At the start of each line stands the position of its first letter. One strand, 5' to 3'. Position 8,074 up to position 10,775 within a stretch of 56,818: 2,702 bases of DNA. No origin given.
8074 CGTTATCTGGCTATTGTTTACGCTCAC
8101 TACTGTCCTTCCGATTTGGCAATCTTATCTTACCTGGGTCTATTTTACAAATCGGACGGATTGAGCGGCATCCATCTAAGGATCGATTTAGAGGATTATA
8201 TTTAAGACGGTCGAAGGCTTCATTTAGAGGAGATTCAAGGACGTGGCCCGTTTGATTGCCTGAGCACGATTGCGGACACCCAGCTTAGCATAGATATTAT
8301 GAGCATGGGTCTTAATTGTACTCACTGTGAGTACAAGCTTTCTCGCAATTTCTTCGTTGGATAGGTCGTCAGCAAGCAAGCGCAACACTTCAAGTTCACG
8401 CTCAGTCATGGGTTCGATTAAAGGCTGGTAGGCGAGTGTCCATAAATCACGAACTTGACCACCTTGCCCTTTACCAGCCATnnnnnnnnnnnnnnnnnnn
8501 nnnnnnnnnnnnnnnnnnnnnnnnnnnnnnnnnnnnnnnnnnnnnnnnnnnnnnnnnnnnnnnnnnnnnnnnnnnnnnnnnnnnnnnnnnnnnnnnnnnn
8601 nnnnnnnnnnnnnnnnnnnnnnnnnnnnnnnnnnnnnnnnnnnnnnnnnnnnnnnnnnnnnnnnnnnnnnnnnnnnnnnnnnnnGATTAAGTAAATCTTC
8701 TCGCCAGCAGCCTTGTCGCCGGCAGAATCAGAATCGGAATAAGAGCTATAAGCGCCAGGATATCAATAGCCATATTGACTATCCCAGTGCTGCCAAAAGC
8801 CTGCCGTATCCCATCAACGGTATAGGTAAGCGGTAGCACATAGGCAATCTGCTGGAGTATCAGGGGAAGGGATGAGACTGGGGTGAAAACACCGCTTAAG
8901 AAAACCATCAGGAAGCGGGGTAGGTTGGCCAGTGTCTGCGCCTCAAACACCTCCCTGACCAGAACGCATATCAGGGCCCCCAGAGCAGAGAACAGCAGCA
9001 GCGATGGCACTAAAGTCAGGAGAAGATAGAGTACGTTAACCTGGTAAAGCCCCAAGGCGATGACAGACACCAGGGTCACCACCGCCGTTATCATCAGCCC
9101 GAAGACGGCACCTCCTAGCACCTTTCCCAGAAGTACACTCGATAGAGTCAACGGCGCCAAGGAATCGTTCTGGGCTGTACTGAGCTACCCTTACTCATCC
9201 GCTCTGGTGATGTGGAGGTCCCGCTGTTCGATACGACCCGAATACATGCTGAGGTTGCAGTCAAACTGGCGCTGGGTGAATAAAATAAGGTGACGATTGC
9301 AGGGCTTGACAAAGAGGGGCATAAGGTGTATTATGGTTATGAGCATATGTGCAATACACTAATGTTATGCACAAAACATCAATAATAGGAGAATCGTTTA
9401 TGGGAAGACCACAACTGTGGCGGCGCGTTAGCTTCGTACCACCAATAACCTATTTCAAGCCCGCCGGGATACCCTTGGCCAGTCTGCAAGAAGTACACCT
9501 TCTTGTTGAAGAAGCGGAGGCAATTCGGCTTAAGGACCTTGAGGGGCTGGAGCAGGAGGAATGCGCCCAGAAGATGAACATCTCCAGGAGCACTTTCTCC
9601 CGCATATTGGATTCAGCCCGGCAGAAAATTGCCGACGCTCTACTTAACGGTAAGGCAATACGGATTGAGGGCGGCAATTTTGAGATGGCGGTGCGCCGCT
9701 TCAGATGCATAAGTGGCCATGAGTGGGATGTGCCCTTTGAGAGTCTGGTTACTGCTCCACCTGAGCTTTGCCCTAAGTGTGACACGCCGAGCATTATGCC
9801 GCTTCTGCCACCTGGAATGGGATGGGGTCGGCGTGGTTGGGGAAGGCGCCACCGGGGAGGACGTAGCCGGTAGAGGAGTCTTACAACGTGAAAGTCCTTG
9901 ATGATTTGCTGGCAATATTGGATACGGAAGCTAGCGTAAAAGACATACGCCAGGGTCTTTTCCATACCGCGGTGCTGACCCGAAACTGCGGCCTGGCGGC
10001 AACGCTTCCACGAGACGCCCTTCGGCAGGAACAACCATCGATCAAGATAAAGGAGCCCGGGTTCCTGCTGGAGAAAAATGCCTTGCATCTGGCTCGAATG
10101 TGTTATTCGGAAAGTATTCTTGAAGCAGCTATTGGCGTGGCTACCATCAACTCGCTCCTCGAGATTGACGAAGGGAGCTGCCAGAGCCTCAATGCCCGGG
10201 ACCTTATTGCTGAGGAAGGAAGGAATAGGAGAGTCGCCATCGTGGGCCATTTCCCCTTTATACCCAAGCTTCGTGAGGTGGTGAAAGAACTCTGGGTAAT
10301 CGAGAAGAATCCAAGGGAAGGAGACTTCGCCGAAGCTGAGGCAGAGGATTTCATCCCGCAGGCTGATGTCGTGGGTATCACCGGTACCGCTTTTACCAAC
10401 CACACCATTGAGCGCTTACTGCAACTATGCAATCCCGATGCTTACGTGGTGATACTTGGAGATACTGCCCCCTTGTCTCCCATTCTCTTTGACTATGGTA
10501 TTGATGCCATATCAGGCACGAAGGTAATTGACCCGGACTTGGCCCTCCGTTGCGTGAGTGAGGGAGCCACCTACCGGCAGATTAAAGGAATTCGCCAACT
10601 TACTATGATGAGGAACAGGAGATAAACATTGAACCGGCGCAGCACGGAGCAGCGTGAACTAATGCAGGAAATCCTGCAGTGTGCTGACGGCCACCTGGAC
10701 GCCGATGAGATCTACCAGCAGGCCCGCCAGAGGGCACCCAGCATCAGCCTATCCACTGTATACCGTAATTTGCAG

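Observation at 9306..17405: A 17-gene Fur-linked operon of NifX-like, ferredoxin-MinD, Mrp, DUF134, DUF364 and DUF5320 proteins: candidate uncharacterised metallocofactor assembly system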

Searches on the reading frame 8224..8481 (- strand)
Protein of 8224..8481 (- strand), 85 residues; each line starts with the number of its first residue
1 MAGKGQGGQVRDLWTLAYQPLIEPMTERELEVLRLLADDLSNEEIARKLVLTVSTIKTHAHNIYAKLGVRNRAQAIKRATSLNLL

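Call 4: search_protein_families(library=pfam, max_evalue=0.01, proteins=[window:8224-8481:-])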
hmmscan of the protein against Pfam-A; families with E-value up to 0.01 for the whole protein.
window:8224-8481:- (85 aa): 4 families
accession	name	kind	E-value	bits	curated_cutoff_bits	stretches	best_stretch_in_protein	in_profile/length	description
PF00196.25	GerE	-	6.4e-19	67.8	23.5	1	24-78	2-56/57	Bacterial regulatory proteins, luxR family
PF08281.18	Sigma70_r4_2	-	1.2e-06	28.5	25.7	1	21-67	7-54/54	Sigma-70, region 4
PF13384.12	HTH_23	-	0.004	17.4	24.6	0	28-57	6-35/50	Homeodomain-like domain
PF04545.22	Sigma70_r4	-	0.004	17.1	24.1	1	25-67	5-48/50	Sigma-70, region 4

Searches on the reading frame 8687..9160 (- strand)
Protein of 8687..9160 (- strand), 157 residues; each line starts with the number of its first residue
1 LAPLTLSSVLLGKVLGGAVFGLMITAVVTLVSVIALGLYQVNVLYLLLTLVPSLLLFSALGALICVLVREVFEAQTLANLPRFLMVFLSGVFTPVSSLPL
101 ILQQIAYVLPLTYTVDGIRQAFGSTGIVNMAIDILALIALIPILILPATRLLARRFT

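Call 61: search_protein_families(library=pfam, max_evalue=0.00001, proteins=[window:8687-9160:-])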
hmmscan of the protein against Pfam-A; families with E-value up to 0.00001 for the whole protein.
window:8687-9160:- (157 aa): 2 families
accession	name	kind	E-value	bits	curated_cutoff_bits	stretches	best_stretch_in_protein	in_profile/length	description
PF01061.29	ABC2_membrane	-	7.2e-20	71.9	26.9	1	2-121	87-209/211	ABC-2 type transporter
PF12698.13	ABC2_membrane_3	-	7.4e-13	48.7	31.6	1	2-146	199-343/347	ABC-2 family transporter protein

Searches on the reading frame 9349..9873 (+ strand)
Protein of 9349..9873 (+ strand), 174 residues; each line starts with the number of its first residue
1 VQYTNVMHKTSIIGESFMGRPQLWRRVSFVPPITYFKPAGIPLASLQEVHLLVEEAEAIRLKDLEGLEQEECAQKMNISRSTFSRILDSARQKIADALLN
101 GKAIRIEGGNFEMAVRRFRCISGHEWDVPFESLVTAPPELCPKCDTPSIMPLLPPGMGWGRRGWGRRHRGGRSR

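Call 3: search_protein_families(library=pfam, max_evalue=0.01, proteins=[window:9349-9873:+])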
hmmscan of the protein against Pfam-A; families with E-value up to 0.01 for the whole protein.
window:9349-9873:+ (174 aa): 12 families
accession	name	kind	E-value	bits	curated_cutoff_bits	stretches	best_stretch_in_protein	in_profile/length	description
PF02001.22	DUF134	-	1.7e-24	86.6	27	1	19-113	5-97/98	Protein of unknown function DUF134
PF08281.18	Sigma70_r4_2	-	5.3e-06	26.4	25.7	1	51-93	11-53/54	Sigma-70, region 4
PF04545.22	Sigma70_r4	-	1e-05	25.4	24.1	1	54-94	8-48/50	Sigma-70, region 4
PF07638.17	Sigma70_ECF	-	1.2e-05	25.7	21.1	1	52-98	137-183/185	ECF sigma factor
PF20432.4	Xre-like-HTH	-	0.00051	20.7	25.8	1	59-92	16-48/63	Antitoxin Xre-like helix-turn-helix domain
PF13384.12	HTH_23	-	0.0029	17.8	24.6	1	55-89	7-40/50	Homeodomain-like domain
PF13518.12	HTH_28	-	0.0033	17.9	25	1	57-99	4-45/52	Helix-turn-helix domain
PF22233.2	PhyR_sigma-like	-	0.004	17.4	27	0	61-95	14-48/50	Response regulator PhyR, sigma-like domain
PF00216.26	Bac_DNA_binding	-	0.0044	17.7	22.4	1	72-119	10-58/90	Bacterial DNA-binding protein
PF13551.12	HTH_29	-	0.0044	17.5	28.1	1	65-103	10-49/64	Winged helix-turn helix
PF04967.18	HTH_10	-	0.0045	17.2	23.1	1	70-95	27-52/53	HTH DNA binding domain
PF13560.12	HTH_31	-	0.0076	17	27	0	60-91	8-39/64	Helix-turn-helix domain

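Call 36: search_protein_families(library=ncbifam, max_evalue=0.001, proteins=[window:9400-9873:+])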
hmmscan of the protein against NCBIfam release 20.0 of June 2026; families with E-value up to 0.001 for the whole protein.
window:9400-9873:+ (157 aa): 7 families
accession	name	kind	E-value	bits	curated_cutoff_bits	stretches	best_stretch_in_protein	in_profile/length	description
NF003257.0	PRK04217.1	equivalog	1.8e-18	66.6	115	1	2-93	10-103/110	hypothetical protein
TIGR02937.1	sigma70-ECF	superfamily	1.4e-07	31.3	42.9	1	35-81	119-165/165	sigma-70 family RNA polymerase sigma factor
TIGR02959.1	SigZ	equivalog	2.7e-05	24.1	168.65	1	33-88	100-155/170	RNA polymerase sigma factor SigZ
NF058625.1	sigma_PG0214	equivalog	0.00016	21.4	130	1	39-85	119-165/170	GFO_1088 family ECF-type sigma factor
NF053881.1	TransRegDeoRBac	equivalog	0.00019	20.7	420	1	40-76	11-47/311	DNA-binding transcriptional repressor DeoR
NF007215.0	PRK09637.1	equivalog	0.00033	20.7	212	1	37-83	110-156/181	RNA polymerase sigma factor SigZ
TIGR02999.1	Sig-70_X6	subfamily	0.00085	19.3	126.15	1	37-81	138-182/183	ECF-type sigma factor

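Call 75: find_homologous_proteins(query=window:9400-9873:+, max_evalue=0.001)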
Query window:9400-9873:+ (157 aa): 5223 proteins with E <= 0.001 among 5251 candidates; the best 120 are listed.
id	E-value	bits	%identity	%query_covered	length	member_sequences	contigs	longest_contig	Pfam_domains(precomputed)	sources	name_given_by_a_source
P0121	1.1e-97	343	96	89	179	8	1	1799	PF02001.22,PF07638.18,PF08281.19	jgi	jgi:predicted DNA-binding protein (UPF0251 family)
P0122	2.4e-95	335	96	99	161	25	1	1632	PF02001.22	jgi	jgi:predicted DNA-binding protein (UPF0251 family)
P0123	1.8e-90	319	90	99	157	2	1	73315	PF02001.22,PF08281.19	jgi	jgi:predicted DNA-binding protein (UPF0251 family)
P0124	4.3e-90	318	87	88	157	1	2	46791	PF02001.22,PF08281.19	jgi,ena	jgi:predicted DNA-binding protein (UPF0251 family)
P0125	6.3e-90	318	88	99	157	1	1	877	PF02001.22,PF07638.18,PF08281.19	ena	-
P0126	9.3e-90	317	87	99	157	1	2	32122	PF02001.22,PF07638.18,PF08281.19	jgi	-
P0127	2.4e-89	316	87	99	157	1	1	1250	PF02001.22,PF07638.18,PF08281.19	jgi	-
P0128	4.7e-89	315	88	99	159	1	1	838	PF02001.22,PF07638.18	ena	-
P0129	1.6e-88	313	85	90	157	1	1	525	PF02001.22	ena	-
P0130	1.8e-88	313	86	87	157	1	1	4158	PF02001.22,PF07638.18,PF08281.19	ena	-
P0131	3.0e-88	312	90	97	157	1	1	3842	PF02001.22,PF07638.18,PF08281.19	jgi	-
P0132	5.1e-88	311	89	97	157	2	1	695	PF02001.22,PF07638.18,PF04545.23,PF08281.19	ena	-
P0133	6.7e-88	311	90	91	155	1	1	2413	PF02001.22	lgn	-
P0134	7.8e-88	311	85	99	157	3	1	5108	PF02001.22,PF07638.18,PF08281.19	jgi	jgi:predicted DNA-binding protein (UPF0251 family)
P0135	8.0e-88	311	86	90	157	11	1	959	PF02001.22,PF08281.19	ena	-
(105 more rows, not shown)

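Call 76: find_encoding_contigs(protein=P0123, flank=10000, max_places=1)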
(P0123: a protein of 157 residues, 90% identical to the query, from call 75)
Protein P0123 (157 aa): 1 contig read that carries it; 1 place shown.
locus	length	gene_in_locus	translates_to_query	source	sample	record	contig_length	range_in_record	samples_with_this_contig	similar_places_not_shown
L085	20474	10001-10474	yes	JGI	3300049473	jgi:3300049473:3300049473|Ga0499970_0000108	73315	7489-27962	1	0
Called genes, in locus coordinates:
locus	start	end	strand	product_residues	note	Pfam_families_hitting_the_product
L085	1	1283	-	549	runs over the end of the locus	PF24696:UGSC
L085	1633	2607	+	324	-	PF02558:ApbA, PF13380:CoA_binding_2 (faint), PF08546:ApbA_C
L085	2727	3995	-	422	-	PF00754:F5_F8_type_C (faint), PF13163:DUF3999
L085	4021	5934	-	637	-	PF13240:Zn_Ribbon_1 (weak), PF10101:DUF2339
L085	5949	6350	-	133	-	PF06271:RDD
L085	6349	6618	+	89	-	-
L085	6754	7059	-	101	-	-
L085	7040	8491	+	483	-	PF00496:SBP_bac_5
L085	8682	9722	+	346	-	PF04909:Amidohydro_2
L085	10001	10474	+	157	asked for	PF02001:DUF134, PF08281:Sigma70_r4_2 (weak)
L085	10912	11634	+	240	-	PF13938:DUF4213, PF04016:DUF364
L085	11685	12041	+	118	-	-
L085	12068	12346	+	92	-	PF17253:DUF5320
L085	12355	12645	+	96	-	PF27306:AF_2379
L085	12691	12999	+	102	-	PF02579:Nitro_FeMo-Co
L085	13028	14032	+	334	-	PF01883:FeS_assembly_P, PF01656:CbiA, PF09140:MipZ (weak), PF10609:ParA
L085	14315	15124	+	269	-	PF13531:SBP_bac_11, PF01547:SBP_bac_1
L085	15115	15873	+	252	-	PF04016:DUF364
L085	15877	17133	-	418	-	PF04015:DUF362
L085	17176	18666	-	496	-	PF00890:FAD_binding_2, PF01266:DAO, PF01946:Thi4 (faint), PF03486:HI0933_like (faint), PF07992:Pyr_redox_2 (weak), PF12831:FAD_oxidored, PF13450:NAD_binding_8 (weak)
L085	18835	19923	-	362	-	PF08240:ADH_N, PF00107:ADH_zinc_N, PF13602:ADH_zinc_N_2 (weak)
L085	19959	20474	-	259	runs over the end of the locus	PF00106:adh_short, PF08659:KR, PF23441:SDR, PF13561:adh_short_C2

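Call 88: predict_structure(alignment_id=A2)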
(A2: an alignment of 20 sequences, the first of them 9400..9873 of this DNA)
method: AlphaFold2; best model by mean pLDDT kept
length: 157 residues; sequences in the alignment: 20
mean_pLDDT: 64.1   pTM: 0.46
mean pLDDT of the five models: 64.1, 63.2, 62.7, 59.6, 55.8
residues with pLDDT >= 90: 20; 70-90: 52; 50-70: 33; < 50: 52
segments of 3 or more residues with pLDDT < 50: 1-22, 92-96, 134-157
pLDDT, mean of each block of 10 residues (from residue 1): 34 39 54 81 86 90 93 87 71 51 74 62 76 48 34 38
secondary structure, 60 per line:
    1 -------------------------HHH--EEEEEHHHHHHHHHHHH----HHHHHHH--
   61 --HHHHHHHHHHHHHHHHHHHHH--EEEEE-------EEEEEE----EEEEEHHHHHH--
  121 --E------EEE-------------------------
elements in order: E31-35 H36-47 H52-58 H63-83 E86-90 E98-103 E108-112 H113-118 E130-132

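Call 90: fold_search(model_id=the predicted structure, library=pdb)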
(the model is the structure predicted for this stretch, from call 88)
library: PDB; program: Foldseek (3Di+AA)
matches with E <= 10: 890; with E <= 0.001: 0
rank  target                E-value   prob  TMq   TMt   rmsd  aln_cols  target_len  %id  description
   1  9a50_A                1.9e-02  1.00  0.29  0.18   0.8        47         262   28  Integrative model of RPSB-RPOC by crosslinking MS and deep learning (released 2024-09-18)
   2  9m9e_F                2.8e-02  1.00  0.30  0.26   4.4        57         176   32  Structural Basis of Pausing During Transcription Initiation in Mycobacterium tuberculosis (released 2026-01-14)
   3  3vep_D                3.2e-02  1.00  0.29  0.66   0.9        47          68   21  Crystal structure of SigD4 in complex with its negative regulator RsdA (released 2013-02-13)
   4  3vfz_A                3.6e-02  1.00  0.29  0.71   0.7        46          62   22  Crystal structure of -35 promoter binding domain of SigD of Mycobacterium tuberculosis (released 2013-02-13)
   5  3hug_E                4.1e-02  1.00  0.31  0.65   5.5        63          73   21  Crystal structure of Mycobacterium tuberculosis anti-sigma factor RslA in complex with -35 promoter binding domain of  (released 2010-03-02)
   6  6dxo_A                4.7e-02  1.00  0.28  0.32   0.5        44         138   23  1.8 A structure of RsbN-BldN complex. (released 2018-07-11)
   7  2h27_D                4.7e-02  1.00  0.29  0.66   0.7        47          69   30  Crystal Structure of Escherichia coli SigmaE Region 4 Bound to its-35 Element DNA (released 2006-08-22)
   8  8x6g_H                5.0e-02  1.00  0.29  0.19   0.8        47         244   30  Cryo-EM structure of Staphylococcus aureus sigB-dependent RNAP-promoter open complex (released 2024-06-05)
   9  2h27_A                5.8e-02  1.00  0.29  0.64   0.7        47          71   30  Crystal Structure of Escherichia coli SigmaE Region 4 Bound to its-35 Element DNA (released 2006-08-22)
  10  9m98_F                5.8e-02  0.96  0.29  0.28  17.3        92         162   25  Structural Basis of Pausing During Transcription Initiation in Mycobacterium tuberculosis (released 2026-01-14)
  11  5fgm                  6.1e-02  1.00  0.31  0.72   0.8        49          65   26  Streptomyces coelicolor SigR region 4 (released 2016-03-02)
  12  4cxf_A                6.1e-02  1.00  0.30  0.30   4.5        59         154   27  Structure of CnrH in complex with the cytosolic domain of CnrY (released 2014-04-30)
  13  9a7s_A                6.6e-02  1.00  0.30  0.19   0.9        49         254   28  Integrative model of RPSD-RPOB by crosslinking MS and deep learning (released 2024-09-18)
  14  3vep_H                7.0e-02  1.00  0.29  0.63   0.9        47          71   21  Crystal structure of SigD4 in complex with its negative regulator RsdA (released 2013-02-13)
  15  3hug_K                7.0e-02  1.00  0.30  0.65   4.3        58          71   21  Crystal structure of Mycobacterium tuberculosis anti-sigma factor RslA in complex with -35 promoter binding domain of  (released 2010-03-02)
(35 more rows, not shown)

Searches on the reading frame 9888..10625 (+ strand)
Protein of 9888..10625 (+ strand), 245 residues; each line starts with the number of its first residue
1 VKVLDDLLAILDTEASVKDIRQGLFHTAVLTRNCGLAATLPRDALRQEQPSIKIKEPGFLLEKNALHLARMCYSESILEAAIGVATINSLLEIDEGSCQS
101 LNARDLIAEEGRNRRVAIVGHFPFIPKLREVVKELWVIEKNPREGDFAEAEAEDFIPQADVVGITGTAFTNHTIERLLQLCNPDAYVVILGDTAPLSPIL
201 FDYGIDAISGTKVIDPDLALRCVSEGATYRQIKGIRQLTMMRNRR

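Call 3: search_protein_families(library=pfam, max_evalue=0.01, proteins=[window:9888-10625:+])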
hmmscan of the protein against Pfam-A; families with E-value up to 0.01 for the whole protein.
window:9888-10625:+ (245 aa): 2 families
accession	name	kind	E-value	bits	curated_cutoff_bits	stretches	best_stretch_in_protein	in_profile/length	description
PF04016.18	DUF364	-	2.5e-38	131.4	23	1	105-239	4-144/147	Putative heavy-metal chelation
PF13938.11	DUF4213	-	2e-14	54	23.5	1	6-91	3-75/75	Putative heavy-metal chelation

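Call 36: search_protein_families(library=ncbifam, max_evalue=0.001, proteins=[window:9888-10625:+])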
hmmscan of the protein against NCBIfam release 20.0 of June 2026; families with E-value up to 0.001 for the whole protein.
window:9888-10625:+ (245 aa): 0 families

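Call 59: search_solved_structures(query=window:9888-10625:+, max_evalue=0.001)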
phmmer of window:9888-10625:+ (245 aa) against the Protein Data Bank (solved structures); distinct sequences matched with E-value up to 0.001: 2.
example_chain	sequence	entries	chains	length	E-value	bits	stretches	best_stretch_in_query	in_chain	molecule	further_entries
3l5o_A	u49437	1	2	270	1.7e-19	73.6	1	109-227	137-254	uncharacterized protein from DUF364 family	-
3npg_A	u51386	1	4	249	2.4e-09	40.4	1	31-216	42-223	uncharacterized DUF364 family protein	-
